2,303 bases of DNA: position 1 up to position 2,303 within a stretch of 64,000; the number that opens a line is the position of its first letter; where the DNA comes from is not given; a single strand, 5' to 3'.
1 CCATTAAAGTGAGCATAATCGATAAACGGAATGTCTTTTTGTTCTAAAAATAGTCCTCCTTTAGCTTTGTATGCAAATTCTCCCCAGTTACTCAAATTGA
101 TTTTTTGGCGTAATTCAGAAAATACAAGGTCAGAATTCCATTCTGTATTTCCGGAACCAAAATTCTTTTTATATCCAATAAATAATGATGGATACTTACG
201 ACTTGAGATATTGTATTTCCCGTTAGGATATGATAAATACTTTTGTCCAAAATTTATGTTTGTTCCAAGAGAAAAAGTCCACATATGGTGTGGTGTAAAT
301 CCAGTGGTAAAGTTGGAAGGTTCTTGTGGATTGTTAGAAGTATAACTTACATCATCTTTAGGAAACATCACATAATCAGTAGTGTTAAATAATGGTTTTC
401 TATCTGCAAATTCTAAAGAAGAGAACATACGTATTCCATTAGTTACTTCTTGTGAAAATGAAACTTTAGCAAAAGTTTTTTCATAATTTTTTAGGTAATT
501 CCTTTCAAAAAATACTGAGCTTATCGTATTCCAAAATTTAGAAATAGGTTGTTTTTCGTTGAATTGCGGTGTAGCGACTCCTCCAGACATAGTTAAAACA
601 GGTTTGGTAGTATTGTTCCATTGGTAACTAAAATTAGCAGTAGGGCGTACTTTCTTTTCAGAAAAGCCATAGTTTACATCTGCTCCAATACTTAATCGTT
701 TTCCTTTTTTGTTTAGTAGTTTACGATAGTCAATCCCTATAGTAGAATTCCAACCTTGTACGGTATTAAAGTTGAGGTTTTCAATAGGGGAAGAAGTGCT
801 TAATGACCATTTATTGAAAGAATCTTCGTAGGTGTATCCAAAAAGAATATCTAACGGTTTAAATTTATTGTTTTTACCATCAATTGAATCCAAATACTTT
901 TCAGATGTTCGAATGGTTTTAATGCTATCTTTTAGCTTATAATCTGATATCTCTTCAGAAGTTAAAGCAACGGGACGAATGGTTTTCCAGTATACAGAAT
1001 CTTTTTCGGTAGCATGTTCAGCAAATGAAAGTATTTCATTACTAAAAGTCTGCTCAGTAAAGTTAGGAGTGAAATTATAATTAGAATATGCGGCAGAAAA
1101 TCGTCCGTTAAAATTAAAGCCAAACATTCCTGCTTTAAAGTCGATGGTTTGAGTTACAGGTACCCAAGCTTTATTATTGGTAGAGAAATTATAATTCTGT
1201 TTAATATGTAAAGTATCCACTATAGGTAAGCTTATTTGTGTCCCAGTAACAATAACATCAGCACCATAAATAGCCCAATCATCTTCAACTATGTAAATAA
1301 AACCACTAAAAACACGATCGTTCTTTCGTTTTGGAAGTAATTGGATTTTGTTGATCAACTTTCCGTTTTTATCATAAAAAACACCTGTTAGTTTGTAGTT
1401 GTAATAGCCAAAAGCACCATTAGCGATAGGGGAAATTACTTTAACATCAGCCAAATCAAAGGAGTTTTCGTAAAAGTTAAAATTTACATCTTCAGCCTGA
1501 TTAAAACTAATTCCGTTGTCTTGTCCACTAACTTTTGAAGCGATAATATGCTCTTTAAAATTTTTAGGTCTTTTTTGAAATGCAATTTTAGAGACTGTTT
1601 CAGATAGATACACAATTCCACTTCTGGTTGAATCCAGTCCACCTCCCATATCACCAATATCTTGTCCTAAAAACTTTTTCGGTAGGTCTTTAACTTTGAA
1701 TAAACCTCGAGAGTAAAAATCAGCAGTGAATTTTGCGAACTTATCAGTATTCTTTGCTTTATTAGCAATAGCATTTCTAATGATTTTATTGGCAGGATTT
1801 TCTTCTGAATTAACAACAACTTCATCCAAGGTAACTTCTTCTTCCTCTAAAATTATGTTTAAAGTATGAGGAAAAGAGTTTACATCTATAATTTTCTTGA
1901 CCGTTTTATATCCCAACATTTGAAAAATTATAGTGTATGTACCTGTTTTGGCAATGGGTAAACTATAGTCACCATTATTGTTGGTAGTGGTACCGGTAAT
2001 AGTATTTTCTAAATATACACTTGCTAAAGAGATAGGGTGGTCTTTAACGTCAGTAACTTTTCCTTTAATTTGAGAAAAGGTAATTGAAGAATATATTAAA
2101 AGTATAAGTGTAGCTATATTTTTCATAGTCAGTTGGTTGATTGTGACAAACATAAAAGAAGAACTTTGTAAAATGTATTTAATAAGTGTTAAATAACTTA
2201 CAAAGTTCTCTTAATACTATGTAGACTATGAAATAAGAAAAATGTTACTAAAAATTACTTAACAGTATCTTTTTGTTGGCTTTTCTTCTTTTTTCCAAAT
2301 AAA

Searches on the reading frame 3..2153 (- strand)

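Call 14: search_protein_families(library=pfam, proteins=[window:3-2153:-], max_evalue=0.00001)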
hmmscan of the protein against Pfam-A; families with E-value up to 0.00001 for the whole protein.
window:3-2153:- (717 aa): 3 families
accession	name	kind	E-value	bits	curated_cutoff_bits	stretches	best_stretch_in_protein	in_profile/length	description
PF18939.6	DUF5686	-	8.9e-224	745.2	39.2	1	124-717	1-591/669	Family of unknown function (DUF5686)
PF13715.12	CarbopepD_reg_2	-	1.3e-20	73.7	32.2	1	29-114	1-88/88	CarboxypepD_reg-like domain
PF13620.12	CarboxypepD_reg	-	1.5e-13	51.4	32.3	1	28-100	1-79/82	Carboxypeptidase regulatory-like domain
